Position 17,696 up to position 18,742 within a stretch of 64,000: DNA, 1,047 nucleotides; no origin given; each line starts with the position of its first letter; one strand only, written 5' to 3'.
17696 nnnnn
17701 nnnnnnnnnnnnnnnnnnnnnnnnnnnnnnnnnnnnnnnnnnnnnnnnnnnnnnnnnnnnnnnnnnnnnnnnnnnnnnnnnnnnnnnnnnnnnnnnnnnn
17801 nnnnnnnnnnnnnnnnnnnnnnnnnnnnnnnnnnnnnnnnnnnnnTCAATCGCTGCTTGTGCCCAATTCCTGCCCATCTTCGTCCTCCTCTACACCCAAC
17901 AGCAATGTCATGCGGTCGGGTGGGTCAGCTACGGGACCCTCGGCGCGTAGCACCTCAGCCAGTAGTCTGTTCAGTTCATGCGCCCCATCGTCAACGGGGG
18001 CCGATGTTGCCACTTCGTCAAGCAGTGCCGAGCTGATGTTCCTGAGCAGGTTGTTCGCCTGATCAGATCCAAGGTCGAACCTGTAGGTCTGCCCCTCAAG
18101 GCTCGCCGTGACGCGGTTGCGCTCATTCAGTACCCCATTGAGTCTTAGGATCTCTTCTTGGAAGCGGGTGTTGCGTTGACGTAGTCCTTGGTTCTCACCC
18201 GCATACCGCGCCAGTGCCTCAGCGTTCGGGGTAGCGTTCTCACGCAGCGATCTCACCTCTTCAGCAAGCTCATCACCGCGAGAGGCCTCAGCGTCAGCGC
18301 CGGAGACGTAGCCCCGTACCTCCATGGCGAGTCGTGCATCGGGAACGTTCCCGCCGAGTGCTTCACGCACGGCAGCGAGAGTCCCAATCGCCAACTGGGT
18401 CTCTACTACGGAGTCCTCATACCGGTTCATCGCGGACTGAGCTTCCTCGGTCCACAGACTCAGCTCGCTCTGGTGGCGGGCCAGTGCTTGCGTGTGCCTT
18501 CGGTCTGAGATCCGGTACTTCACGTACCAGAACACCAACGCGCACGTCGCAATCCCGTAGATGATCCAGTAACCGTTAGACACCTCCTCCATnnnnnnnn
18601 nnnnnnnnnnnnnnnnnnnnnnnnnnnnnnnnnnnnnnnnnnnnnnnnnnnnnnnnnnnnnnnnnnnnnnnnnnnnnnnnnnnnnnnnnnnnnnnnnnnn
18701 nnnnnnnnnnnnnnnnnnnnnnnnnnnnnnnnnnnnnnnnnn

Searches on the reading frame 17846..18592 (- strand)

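Call 44: search_protein_families(library=pfam, proteins=[window:17846-18592:-], max_evalue=0.01)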
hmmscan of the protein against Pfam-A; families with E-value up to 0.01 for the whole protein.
window:17846-18592:- (248 aa): 1 family
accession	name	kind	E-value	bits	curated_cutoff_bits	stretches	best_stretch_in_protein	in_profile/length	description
PF19220.6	Rod_CreS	-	0.0013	18.3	100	1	97-200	83-186/359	Crescentin, rod domain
